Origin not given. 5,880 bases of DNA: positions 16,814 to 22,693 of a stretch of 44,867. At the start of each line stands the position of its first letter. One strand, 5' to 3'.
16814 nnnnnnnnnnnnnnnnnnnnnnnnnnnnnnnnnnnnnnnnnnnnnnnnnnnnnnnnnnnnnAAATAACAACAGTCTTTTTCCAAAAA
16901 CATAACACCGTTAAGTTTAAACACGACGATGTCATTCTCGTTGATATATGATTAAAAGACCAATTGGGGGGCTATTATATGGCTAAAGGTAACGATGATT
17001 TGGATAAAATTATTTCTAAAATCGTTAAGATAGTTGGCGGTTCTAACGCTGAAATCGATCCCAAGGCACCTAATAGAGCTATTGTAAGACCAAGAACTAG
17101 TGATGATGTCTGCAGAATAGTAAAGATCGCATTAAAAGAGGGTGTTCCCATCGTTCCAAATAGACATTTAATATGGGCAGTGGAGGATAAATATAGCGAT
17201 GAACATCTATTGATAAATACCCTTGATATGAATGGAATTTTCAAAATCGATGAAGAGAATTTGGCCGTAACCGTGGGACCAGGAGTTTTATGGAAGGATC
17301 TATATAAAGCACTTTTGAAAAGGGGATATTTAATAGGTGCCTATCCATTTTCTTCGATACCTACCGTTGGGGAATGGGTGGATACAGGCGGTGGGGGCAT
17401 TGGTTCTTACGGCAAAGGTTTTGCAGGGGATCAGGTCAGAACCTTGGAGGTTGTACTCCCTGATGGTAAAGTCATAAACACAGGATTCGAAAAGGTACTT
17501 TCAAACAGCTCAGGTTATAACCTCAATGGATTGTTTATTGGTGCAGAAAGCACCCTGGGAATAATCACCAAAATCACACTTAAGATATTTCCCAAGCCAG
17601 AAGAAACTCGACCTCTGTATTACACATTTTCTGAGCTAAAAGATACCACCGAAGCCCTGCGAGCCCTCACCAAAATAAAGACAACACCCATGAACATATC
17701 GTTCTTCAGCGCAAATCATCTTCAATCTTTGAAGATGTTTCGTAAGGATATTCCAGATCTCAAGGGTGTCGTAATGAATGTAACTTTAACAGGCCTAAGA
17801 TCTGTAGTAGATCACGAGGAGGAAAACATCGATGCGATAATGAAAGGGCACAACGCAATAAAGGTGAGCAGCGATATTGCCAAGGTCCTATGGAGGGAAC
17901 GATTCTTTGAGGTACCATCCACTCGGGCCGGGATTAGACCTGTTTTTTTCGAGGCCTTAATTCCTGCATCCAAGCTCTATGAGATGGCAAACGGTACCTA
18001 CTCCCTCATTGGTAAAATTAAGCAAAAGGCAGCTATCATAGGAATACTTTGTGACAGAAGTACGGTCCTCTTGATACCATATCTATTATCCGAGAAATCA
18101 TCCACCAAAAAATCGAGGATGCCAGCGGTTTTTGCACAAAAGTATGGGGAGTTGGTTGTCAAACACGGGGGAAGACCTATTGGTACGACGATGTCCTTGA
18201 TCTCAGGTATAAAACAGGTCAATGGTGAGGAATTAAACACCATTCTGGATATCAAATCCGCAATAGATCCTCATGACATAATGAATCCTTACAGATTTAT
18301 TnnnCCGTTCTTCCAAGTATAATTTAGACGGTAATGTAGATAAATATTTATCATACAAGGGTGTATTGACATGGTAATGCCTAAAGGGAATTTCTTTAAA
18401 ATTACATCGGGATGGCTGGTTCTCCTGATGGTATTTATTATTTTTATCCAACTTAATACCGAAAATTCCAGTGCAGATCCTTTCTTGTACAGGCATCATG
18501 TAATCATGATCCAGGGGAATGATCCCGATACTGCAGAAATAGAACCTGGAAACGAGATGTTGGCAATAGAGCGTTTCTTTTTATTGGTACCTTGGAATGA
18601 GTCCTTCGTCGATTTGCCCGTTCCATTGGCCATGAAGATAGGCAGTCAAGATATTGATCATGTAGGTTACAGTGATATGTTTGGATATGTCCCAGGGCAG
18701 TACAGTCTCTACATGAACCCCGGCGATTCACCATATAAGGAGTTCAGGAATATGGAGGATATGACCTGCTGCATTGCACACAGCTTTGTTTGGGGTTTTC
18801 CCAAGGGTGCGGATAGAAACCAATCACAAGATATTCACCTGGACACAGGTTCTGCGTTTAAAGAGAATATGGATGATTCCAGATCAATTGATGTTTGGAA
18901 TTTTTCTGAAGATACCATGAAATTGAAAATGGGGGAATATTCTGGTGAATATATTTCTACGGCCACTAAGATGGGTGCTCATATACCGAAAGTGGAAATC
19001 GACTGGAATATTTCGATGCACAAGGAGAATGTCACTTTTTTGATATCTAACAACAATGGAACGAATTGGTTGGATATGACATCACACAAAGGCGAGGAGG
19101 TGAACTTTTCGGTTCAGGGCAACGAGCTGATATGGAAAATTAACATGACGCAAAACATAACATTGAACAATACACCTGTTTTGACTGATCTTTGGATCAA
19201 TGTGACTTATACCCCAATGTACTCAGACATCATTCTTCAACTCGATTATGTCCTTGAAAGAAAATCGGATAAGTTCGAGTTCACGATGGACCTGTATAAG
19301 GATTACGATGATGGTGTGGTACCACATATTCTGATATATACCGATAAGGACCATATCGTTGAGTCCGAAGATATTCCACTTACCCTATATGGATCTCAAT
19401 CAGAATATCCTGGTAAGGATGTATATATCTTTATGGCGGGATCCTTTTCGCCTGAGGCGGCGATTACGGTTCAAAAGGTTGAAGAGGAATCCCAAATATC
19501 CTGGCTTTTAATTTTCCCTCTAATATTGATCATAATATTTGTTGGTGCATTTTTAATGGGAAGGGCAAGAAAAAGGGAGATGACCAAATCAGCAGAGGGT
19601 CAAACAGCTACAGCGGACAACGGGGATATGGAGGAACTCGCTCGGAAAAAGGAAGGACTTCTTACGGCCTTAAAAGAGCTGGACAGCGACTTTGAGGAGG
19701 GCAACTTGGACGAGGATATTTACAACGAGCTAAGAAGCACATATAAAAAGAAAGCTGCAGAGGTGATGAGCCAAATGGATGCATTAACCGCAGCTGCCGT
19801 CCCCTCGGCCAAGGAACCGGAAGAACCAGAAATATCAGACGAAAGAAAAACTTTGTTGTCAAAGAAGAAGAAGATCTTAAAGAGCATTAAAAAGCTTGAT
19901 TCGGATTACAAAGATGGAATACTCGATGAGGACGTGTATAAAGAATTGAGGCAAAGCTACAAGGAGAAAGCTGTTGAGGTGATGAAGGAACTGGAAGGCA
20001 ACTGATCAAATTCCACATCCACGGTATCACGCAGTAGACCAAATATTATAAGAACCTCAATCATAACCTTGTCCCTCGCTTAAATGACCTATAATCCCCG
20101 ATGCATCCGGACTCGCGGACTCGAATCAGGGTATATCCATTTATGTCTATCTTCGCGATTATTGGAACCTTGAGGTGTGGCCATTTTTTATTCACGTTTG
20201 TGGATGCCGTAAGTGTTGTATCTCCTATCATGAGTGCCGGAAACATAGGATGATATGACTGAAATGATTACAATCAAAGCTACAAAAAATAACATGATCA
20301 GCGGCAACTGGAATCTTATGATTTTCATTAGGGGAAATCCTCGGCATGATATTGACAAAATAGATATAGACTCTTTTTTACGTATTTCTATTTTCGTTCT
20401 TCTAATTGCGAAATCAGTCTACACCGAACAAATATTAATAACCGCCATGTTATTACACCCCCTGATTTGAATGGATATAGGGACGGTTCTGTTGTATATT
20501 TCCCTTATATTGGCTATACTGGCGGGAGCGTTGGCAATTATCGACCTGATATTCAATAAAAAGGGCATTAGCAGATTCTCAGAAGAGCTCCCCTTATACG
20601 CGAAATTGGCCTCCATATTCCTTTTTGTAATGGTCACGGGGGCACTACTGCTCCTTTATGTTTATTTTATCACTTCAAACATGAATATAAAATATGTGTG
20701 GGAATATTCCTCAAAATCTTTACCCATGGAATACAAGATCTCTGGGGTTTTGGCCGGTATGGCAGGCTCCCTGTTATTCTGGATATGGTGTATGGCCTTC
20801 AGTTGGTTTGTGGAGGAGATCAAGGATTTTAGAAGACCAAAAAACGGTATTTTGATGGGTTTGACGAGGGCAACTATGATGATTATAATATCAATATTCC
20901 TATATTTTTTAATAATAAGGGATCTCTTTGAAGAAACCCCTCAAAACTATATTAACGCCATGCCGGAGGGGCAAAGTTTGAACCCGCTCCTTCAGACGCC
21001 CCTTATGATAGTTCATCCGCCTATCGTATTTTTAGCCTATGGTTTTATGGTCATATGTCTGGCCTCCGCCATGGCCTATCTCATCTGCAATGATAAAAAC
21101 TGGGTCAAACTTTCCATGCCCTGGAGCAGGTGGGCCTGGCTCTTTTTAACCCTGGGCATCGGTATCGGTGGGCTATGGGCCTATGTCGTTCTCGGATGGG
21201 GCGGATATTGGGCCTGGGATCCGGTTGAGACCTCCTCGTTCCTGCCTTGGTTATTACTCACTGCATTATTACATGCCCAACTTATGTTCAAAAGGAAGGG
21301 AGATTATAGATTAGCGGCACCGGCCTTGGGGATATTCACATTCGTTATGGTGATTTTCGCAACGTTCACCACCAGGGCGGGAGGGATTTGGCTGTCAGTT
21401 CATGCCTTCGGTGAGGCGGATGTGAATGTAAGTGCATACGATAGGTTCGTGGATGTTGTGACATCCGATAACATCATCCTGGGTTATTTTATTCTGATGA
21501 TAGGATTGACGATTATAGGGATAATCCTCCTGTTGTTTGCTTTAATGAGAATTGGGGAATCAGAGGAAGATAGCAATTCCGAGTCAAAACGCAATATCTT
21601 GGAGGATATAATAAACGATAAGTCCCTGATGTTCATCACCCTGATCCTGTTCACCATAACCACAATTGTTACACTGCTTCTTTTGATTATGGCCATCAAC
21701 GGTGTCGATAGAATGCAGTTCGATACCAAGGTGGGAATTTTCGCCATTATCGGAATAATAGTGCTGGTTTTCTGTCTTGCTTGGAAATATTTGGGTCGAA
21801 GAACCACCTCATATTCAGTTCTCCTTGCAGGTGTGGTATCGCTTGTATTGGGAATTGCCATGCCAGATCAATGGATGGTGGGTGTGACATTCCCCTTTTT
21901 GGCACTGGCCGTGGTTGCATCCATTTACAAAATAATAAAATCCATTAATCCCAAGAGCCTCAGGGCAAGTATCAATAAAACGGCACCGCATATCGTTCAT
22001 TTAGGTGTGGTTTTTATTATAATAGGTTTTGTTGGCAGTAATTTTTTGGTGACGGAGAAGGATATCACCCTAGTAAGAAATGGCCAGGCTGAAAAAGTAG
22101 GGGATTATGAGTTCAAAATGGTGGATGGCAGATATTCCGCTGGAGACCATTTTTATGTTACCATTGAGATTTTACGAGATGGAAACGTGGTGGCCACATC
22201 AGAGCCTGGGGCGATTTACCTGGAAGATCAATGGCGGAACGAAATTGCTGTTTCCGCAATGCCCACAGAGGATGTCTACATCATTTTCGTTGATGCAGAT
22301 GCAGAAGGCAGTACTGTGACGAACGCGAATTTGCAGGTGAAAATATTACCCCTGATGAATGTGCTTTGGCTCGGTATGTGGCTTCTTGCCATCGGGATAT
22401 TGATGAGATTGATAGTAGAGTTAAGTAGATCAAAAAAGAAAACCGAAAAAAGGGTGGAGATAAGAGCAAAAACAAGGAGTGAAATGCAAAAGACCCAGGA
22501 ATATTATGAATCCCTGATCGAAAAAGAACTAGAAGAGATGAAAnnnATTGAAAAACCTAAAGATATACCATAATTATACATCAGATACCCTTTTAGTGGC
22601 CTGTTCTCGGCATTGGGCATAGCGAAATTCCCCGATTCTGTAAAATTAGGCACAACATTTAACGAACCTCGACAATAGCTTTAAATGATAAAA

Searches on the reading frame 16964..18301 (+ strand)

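Call 24: search_protein_families(library=pfam, proteins=[window:16964-18301:+], max_evalue=0.001)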
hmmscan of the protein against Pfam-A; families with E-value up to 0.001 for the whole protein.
window:16964-18301:+ (446 aa): 2 families
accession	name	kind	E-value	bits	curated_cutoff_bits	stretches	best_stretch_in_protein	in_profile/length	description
PF01565.28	FAD_binding_4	-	1.2e-27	96.8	26.4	1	39-173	3-138/139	FAD binding domain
PF02913.24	FAD-oxidase_C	-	3.5e-13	50.3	21.2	1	211-443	1-246/248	FAD linked oxidases, C-terminal domain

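Call 42: search_protein_families(library=ncbifam, proteins=[window:16964-18301:+], max_evalue=0.00001)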
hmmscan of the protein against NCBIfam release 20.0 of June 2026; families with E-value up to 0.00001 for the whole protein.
window:16964-18301:+ (446 aa): 7 families
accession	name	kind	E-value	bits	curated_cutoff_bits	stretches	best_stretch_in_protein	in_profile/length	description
TIGR00387.1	glcD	equivalog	2.9e-44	151.6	567.9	1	40-443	1-412/413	glycolate oxidase subunit GlcD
NF008408.0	PRK11230.1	equivalog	1.2e-18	66.9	897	1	40-444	59-470/499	glycolate oxidase subunit GlcD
NF008439.0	PRK11282.1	equivalog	8.4e-16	57.7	284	1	83-247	44-205/358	glycolate oxidase subunit GlcE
TIGR01677.1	pln_FAD_oxido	subfamily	9e-13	47.6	383.1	1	38-229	35-230/560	FAD-dependent oxidoreductase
NF049975.1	2HglutDHaseYdiJ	equivalog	1.5e-10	39.5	1350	1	39-173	54-192/1018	D-2-hydroxyglutarate dehydrogenase YdiJ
TIGR01678.1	FAD_lactone_ox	subfamily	4.8e-07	29.1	396.8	1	41-211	19-181/438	sugar 1,4-lactone oxidase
NF041226.1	BagK_FevA1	equivalog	4.5e-06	25.3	800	1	40-212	44-207/453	bagremycin/ferroverdin biosynthesis FAD-dependent oxygenase BagK/FevA1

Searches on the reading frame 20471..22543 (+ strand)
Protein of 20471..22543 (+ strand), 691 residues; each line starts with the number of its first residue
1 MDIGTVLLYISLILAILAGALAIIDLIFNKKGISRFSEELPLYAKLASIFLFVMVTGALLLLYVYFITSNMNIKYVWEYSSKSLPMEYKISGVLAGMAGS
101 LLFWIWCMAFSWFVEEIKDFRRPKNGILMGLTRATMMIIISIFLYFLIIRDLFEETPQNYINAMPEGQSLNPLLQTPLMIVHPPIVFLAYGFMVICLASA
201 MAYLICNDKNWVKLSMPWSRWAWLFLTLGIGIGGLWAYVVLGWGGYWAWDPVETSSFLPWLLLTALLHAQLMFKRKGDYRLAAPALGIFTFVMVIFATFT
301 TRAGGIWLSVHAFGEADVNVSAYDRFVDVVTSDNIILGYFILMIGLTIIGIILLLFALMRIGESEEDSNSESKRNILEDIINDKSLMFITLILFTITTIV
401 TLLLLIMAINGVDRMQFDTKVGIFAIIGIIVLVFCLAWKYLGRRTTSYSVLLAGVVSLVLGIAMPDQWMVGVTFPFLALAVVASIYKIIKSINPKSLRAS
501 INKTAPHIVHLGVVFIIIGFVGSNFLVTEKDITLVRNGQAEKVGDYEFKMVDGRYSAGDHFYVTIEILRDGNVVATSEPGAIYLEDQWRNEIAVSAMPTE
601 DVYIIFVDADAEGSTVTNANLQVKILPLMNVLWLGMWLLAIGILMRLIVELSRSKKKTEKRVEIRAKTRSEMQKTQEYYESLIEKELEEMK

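Call 25: search_protein_families(library=pfam, proteins=[window:20471-22543:+], max_evalue=0.001)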
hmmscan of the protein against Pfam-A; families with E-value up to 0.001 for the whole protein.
window:20471-22543:+ (691 aa): 2 families
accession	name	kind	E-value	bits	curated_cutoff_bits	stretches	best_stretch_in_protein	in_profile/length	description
PF01578.25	Cytochrom_C_asm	-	5.4e-34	118.1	29.9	1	96-303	3-206/212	Cytochrome C assembly protein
PF05140.19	ResB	-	2.7e-05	23.6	24.6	0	563-676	366-482/486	ResB-like family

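Call 42: search_protein_families(library=ncbifam, proteins=[window:20471-22543:+], max_evalue=0.00001)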
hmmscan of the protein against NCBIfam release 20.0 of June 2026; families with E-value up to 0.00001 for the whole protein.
window:20471-22543:+ (691 aa): 4 families
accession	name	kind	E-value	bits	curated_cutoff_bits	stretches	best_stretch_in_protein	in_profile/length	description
TIGR03145.1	cyt_nit_nrfE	subfamily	3e-66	224.4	927.3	1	3-647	5-630/631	heme lyase NrfEFG subunit NrfE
TIGR00353.1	nrfE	subfamily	6.7e-65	220.1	569.05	1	59-646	2-571/578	heme lyase CcmF/NrfE family subunit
NF007691.0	PRK10369.1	subfamily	1.6e-50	172.5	394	1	9-318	13-311/573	heme lyase NrfEFG subunit NrfE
TIGR03144.1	cytochr_II_ccsB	equivalog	1.4e-10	41.3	187.6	1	219-296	164-238/252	c-type cytochrome biogenesis protein CcsB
